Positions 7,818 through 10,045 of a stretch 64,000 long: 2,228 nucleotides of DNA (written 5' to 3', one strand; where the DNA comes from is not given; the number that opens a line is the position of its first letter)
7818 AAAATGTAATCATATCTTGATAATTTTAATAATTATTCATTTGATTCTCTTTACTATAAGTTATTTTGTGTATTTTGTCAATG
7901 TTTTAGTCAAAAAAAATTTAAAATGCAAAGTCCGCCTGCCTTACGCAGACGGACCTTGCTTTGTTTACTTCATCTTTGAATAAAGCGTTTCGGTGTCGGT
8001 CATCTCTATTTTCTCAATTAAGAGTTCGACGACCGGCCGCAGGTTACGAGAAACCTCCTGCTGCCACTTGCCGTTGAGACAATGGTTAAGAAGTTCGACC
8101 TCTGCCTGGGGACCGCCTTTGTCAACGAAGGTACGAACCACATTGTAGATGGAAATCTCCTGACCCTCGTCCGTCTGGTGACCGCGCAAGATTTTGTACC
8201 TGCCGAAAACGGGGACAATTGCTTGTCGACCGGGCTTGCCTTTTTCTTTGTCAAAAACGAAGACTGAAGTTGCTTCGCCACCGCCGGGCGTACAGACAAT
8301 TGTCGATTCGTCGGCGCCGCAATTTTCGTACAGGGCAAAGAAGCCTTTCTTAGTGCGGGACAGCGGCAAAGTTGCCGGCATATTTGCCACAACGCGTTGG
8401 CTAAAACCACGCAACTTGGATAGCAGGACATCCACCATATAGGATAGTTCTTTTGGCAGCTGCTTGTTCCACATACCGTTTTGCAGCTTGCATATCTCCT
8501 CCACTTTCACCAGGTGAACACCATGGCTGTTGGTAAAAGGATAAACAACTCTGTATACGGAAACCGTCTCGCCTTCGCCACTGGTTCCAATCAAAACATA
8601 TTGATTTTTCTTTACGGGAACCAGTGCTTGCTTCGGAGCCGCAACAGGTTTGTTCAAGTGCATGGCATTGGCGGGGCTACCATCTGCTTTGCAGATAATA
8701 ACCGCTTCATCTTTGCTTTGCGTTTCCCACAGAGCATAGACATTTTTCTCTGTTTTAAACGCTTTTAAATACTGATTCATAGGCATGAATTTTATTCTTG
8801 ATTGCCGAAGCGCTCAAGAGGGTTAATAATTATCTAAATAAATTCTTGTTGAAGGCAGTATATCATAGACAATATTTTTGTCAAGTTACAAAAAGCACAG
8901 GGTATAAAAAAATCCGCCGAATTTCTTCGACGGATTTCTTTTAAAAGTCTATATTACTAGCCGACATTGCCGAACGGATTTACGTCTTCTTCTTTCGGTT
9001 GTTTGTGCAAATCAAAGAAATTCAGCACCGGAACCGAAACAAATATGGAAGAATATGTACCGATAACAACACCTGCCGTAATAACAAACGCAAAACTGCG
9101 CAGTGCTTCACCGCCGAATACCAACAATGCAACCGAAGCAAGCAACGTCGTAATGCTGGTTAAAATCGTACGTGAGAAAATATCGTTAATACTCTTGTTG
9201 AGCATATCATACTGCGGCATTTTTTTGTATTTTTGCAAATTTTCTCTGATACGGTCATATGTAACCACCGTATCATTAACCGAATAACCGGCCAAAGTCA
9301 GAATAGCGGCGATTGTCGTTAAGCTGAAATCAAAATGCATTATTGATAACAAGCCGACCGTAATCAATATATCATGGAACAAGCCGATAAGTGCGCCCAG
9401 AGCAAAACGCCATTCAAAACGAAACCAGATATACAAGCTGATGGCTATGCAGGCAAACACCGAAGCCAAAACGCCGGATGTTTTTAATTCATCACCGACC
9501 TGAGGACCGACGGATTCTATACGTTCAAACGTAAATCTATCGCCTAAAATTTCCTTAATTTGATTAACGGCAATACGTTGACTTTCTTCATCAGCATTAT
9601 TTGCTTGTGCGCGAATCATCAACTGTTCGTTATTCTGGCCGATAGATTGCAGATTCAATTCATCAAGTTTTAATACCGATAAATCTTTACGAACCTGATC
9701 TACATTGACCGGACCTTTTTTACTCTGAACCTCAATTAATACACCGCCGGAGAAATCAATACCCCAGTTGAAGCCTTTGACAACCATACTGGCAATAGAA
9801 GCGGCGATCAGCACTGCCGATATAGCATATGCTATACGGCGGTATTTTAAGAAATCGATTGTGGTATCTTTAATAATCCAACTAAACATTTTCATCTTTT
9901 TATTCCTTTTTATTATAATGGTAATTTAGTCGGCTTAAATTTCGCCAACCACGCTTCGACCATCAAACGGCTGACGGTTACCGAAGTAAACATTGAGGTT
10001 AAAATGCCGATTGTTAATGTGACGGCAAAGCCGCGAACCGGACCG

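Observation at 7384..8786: Two-gene islet carrying three copies of an unrecognised ~125-aa domain between the TPR gene and secF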

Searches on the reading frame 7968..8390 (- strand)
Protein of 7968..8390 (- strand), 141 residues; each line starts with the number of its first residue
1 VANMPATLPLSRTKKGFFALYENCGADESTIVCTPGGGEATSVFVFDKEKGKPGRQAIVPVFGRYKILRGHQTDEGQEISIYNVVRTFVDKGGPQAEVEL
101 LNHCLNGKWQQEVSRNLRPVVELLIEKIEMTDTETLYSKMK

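Call 29: search_protein_representatives(alignment_id=A3)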
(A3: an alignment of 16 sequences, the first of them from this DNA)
Query: 16 sequences, 138 profile positions. Proteins with E-value up to 0.001 (for the whole library): 255; up to 1e-10: 32; up to 1e-30: 4. The best 150 are listed.
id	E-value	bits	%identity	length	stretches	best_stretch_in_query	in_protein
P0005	9.4e-110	378.6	-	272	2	2-137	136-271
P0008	9.3e-93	323.5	-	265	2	2-138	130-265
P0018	2.2e-60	218.7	-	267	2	2-136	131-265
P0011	2.7e-43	163.3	-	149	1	2-134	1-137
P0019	8.2e-22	93.7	-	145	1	4-134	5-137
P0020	6.0e-19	84.5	-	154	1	3-124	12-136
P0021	4.1e-18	81.7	-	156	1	3-126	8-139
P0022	3.1e-17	78.9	-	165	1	3-133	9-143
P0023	4.6e-17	78.4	-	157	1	3-134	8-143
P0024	5.5e-17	78.1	-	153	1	6-125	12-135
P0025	1.3e-16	76.9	-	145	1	3-135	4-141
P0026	4.8e-15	71.8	-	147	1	3-129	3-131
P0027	2.2e-14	69.7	-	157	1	4-133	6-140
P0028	8.8e-14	67.7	-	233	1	4-125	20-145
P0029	1.3e-13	67.2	-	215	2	5-88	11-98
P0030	1.4e-13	67.1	-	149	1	3-127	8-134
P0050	4.1e-10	55.8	-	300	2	4-133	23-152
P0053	8.9e-10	54.7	-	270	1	3-126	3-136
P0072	1.6e-08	50.7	-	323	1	2-124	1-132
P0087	8.2e-08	48.4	-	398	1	3-125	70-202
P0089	9.4e-08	48.2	-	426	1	3-128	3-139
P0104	2.8e-07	46.7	-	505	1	4-124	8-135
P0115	8.0e-07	45.2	-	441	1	7-80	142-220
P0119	1.0e-06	44.8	-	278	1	3-127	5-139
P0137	3.2e-06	43.2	-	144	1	11-132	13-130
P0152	5.8e-06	42.4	-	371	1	5-128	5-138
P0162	9.5e-06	41.7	-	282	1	4-125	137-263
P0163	1.0e-05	41.6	-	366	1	6-121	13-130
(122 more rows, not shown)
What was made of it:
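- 255 proteins at E<=1e-3, mostly ~145-aa single-domain (call 29). Other tandem two-domain members exist in the family, for example P0018 and P0050 (call 29).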

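Call 44: search_dna_similar(query=P0022, collection=phages, mode=protein, max_evalue=0.001, max_rows=25)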
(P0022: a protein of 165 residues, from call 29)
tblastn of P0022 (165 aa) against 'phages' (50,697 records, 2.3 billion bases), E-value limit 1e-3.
Records with a match: 4; places in all: 4; records where one place covers at least 80% of the query: 0.
Best place of each record, by identity: <60% 4.
By first word of the organism name: Fusobacterium 4.
By host as written in the record: Fusobacterium nucleatum 3; Fusobacterium nucleatum ATCC 25586 1.
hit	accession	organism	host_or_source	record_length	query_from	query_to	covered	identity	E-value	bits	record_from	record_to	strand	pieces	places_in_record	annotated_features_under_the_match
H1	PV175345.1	Fusobacterium phage JD-Fnp7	Fusobacterium nucleatum ATCC 25586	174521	16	146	79%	32.8%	1e-11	67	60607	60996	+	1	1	record has no annotation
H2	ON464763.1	Fusobacterium phage JD-Fnp6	Fusobacterium nucleatum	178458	16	146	79%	32.1%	8e-12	68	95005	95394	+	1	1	record has no annotation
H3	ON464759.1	Fusobacterium phage JD-Fnp1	Fusobacterium nucleatum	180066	16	146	79%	31.3%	1e-11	67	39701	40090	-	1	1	hypothetical protein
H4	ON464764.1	Fusobacterium phage JD-Fnp4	Fusobacterium nucleatum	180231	16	146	79%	31.3%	1e-10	64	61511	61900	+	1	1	hypothetical protein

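Call 56: find_related_loci(query=A6, collection=viral_contigs, flank=6000)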
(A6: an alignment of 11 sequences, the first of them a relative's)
Query A6 (149 aa) in viral_contigs; peptide patterns used: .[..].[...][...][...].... (x = any residue, [..] = any of these).
46 stretches matched a pattern; 30 encode a relative of the query (tblastn E <= 1e-3); 30 distinct loci.
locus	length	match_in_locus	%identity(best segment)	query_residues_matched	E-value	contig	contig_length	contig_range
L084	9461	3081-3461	50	14-142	8e-39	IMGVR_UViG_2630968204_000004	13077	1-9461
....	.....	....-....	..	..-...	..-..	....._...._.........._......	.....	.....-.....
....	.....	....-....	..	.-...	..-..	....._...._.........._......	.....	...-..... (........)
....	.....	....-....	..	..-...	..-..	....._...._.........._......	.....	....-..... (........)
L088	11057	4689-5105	45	8-144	1e-36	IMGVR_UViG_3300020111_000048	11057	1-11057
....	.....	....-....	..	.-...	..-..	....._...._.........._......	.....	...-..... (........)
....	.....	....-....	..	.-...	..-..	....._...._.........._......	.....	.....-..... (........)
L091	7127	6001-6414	45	3-142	1e-35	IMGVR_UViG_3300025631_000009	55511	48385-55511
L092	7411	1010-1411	46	7-142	5e-35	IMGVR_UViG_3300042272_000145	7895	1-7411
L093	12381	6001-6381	48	13-138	8e-35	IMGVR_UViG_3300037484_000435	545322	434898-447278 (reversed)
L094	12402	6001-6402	45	7-138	6e-34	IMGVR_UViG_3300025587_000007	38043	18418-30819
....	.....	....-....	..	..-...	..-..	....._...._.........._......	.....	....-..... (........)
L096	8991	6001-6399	44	15-149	9e-33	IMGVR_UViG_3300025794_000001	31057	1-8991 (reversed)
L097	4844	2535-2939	44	18-146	9e-31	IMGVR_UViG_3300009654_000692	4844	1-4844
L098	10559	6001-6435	41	4-142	2e-30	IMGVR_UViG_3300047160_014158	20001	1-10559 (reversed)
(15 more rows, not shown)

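Call 60: search_protein_families(library=phrogs, proteins=[P0022, P0030], max_evalue=0.01)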
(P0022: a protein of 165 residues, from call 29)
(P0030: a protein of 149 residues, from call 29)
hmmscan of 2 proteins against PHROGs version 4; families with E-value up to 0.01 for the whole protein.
P0022 (165 aa): 0 families

P0030 (149 aa): 1 family
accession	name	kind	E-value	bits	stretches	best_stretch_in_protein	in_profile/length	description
phrog_8676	-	unknown function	0.0028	18.7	1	34-74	44-83/91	-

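Call 66: search_protein_families(library=pfam, proteins=[P0087, P0089, P0104, P0115, P0152, P0163, P0072, P0053, P0119, P0162], max_evalue=0.01)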
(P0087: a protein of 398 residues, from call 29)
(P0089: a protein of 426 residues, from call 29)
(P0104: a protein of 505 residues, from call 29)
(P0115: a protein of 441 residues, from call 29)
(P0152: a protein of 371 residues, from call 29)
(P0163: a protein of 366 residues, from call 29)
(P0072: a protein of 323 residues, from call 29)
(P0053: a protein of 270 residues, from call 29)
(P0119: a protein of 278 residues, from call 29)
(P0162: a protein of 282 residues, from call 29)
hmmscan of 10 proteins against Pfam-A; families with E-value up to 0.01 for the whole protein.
P0087 (398 aa): 0 families

P0089 (426 aa): 0 families

P0104 (505 aa): 0 families

P0115 (441 aa): 0 families

P0152 (371 aa): 0 families

P0163 (366 aa): 0 families

P0072 (323 aa): 0 families

P0053 (270 aa): 0 families

P0119 (278 aa): 0 families

P0162 (282 aa): 0 families
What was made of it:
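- Tried and rejected: Ten long fusion proteins of the family carry no Pfam domain, so fusions gave no functional clue (call 66).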

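Call 72: find_encoding_contigs(protein=P0137, flank=7000, max_places=2)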
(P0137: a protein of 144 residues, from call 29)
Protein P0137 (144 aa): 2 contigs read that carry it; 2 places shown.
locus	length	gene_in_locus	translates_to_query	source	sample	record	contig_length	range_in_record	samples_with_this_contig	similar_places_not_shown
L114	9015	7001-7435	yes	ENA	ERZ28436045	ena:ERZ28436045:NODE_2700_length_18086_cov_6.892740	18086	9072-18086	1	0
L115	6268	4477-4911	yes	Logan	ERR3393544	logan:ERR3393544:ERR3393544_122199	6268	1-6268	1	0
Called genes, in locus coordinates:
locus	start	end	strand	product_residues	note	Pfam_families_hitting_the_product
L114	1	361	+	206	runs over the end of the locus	-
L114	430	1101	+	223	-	-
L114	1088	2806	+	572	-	-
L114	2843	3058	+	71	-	-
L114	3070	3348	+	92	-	-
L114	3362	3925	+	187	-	-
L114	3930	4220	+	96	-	-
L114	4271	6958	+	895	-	-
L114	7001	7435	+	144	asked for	-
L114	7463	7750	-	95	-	-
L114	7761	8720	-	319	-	-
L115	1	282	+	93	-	?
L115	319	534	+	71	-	-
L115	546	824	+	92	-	-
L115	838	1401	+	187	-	-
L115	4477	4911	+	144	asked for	-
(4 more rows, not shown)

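Call 85: get_annotated_region(hit=H3, flank=6000)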
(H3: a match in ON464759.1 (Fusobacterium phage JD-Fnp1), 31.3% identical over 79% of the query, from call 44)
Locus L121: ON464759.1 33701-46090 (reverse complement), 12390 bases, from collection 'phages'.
description: Fusobacterium phage JD-Fnp1, complete genome.
organism: Fusobacterium phage JD-Fnp1 (NCBI taxid 2950463)
taxonomy: Viruses; Duplodnaviria; Heunggongvirae; Uroviricota; Caudoviricetes
host: Fusobacterium nucleatum; source: -; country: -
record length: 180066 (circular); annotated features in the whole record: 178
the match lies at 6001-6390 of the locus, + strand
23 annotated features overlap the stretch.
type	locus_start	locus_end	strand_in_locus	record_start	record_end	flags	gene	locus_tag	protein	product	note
CDS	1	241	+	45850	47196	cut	-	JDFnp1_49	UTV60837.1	hypothetical protein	-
CDS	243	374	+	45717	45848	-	-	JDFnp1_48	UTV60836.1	hypothetical protein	-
CDS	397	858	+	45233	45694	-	-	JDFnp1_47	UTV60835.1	hypothetical protein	-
CDS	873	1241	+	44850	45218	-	-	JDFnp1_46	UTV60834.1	hypothetical protein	-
CDS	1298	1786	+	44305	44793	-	-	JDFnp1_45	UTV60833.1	hypothetical protein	-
CDS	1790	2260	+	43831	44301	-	-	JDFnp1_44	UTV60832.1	hypothetical protein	-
CDS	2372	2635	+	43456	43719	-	-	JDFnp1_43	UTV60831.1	hypothetical protein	-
CDS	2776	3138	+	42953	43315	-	-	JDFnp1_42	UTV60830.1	hypothetical protein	-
CDS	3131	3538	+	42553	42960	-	-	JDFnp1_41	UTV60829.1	hypothetical protein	-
CDS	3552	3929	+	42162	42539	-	-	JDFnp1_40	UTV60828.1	hypothetical protein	-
CDS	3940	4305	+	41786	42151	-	-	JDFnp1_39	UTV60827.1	hypothetical protein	-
CDS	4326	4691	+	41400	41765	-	-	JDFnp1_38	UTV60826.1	hypothetical protein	-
CDS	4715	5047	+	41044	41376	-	-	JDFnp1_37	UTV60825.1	hypothetical protein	-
CDS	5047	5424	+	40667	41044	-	-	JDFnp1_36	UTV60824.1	hypothetical protein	-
CDS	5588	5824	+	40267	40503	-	-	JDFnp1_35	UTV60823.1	hypothetical protein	-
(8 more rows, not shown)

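Call 90: search_dna_similar(query=P0030, collection=phages, mode=protein, max_evalue=0.001, max_rows=25)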
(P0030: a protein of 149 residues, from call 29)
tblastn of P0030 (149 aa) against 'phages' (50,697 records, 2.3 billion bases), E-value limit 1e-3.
Records with a match: 4; places in all: 4; records where one place covers at least 80% of the query: 4.
Best place of each record, by identity: <60% 4.
By first word of the organism name: Fusobacterium 4.
By host as written in the record: Fusobacterium nucleatum 3; Fusobacterium nucleatum ATCC 25586 1.
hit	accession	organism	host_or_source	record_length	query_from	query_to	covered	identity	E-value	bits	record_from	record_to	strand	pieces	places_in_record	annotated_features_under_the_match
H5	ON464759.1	Fusobacterium phage JD-Fnp1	Fusobacterium nucleatum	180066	1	145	97%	31.3%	1e-15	78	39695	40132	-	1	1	hypothetical protein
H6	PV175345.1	Fusobacterium phage JD-Fnp7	Fusobacterium nucleatum ATCC 25586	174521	4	145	95%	31.3%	3e-14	74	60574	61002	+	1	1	record has no annotation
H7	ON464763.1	Fusobacterium phage JD-Fnp6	Fusobacterium nucleatum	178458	14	145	89%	33.6%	1e-13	72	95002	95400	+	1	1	record has no annotation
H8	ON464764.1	Fusobacterium phage JD-Fnp4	Fusobacterium nucleatum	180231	2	145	97%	30.1%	2e-14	75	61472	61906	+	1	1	hypothetical protein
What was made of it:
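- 30 IMG/VR contigs carry it (call 56), as do four cultured Fusobacterium phages (calls 44, 90).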

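Call 91: search_dna_similar(query=P0030, collection=plasmids, mode=protein, max_evalue=0.001, max_rows=15)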
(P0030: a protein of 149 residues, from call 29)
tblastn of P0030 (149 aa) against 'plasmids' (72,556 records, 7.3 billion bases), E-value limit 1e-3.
No match.
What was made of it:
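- Tried and rejected: The plasmid collection has no family member (call 91).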

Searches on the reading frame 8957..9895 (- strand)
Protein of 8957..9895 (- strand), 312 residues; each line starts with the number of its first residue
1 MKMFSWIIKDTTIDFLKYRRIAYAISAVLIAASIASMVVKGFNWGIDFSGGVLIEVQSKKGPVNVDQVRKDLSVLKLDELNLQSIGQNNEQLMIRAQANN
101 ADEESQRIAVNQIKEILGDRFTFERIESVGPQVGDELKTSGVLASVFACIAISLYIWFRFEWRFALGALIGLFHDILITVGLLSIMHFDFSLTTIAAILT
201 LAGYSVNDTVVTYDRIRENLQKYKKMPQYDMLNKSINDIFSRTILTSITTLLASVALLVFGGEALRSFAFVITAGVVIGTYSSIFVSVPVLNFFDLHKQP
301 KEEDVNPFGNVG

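Call 26: find_related_loci(query=window:8957-9895:-, collection=genome_contigs, flank=10000)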
Query window:8957-9895:- (312 aa) in genome_contigs; peptide patterns used: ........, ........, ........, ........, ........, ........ (x = any residue, [..] = any of these).
108 stretches matched a pattern; 70 encode a relative of the query (tblastn E <= 1e-3); 70 distinct loci.
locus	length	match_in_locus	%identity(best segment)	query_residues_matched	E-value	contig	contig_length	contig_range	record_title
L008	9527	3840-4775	99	1-312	0e+0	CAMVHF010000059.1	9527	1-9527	MAG TPA_asm: uncultured Alphaproteobacteria bacterium isolate SRR8387716_bin.37_metaWRAP_v1.3_MAG genome assembly, conti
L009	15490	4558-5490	85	1-311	0e+0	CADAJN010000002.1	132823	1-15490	MAG: uncultured proteobacterium isolate RUG13362 genome assembly, contig: RUG13362_asm_2, whole genome shotgun sequence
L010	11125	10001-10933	86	1-311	7e-179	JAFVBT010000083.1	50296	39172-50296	MAG: Alphaproteobacteria bacterium isolate RGIG5026 Roe_deer_Rumen.Co__c1174725, whole genome shotgun sequence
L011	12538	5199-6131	85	1-311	6e-179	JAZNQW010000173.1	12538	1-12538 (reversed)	MAG: Alphaproteobacteria bacterium isolate T1900044823_TS20190289.MAGScoT_cleanbin_000011 SGB_2851_k141_2290643, whole g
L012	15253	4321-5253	84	1-311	1e-178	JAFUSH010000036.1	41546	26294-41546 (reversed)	MAG: Alphaproteobacteria bacterium isolate RGIG4780 Roe_deer_Reticulum-3__c1442, whole genome shotgun sequence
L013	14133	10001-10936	84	1-311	8e-175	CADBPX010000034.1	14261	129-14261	MAG: uncultured proteobacterium isolate RUG14194 genome assembly, contig: RUG14194_asm_34, whole genome shotgun sequence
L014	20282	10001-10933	81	1-311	1e-172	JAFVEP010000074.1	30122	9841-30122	MAG: Alphaproteobacteria bacterium isolate RGIG5100 Roe_deer_Rumen.Co__c1364103, whole genome shotgun sequence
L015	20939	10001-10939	81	1-311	9e-171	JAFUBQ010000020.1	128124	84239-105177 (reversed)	MAG: Alphaproteobacteria bacterium isolate RGIG4347 Roe_deer_Jejunum-1__c172544, whole genome shotgun sequence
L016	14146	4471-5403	79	1-311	1e-169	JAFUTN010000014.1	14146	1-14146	MAG: Alphaproteobacteria bacterium isolate RGIG4812 Roe_deer_Reticulum.Co__c282005, whole genome shotgun sequence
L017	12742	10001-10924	80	4-310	2e-169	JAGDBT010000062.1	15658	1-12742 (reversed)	MAG: Alphaproteobacteria bacterium isolate RGIG10323 Yak_Rumen.Co__c2198039, whole genome shotgun sequence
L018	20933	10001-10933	80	1-311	5e-169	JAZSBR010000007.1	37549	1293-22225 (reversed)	MAG: Alphaproteobacteria bacterium isolate T1900044927_TS20190393.MAGScoT_cleanbin_000012 SGB_3385_k141_268563, whole ge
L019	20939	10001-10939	79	1-311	4e-168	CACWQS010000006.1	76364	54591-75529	MAG: uncultured proteobacterium isolate RUG10838 genome assembly, contig: RUG10838_asm_6, whole genome shotgun sequence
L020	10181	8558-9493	78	1-311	6e-168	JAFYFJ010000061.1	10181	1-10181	MAG: Alphaproteobacteria bacterium isolate RGIG7040 Sheep_Rumen.Co__c2330804, whole genome shotgun sequence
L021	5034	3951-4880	82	1-310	4e-170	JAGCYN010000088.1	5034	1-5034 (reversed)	MAG: Alphaproteobacteria bacterium isolate RGIG10239 Yak_Rumen-5__c1613239, whole genome shotgun sequence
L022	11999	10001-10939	81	1-311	9e-167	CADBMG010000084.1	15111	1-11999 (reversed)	MAG: uncultured proteobacterium isolate RUG14094 genome assembly, contig: RUG14094_asm_84, whole genome shotgun sequence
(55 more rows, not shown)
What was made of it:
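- Tried and rejected: I used SecF as an anchor instead (call 26).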
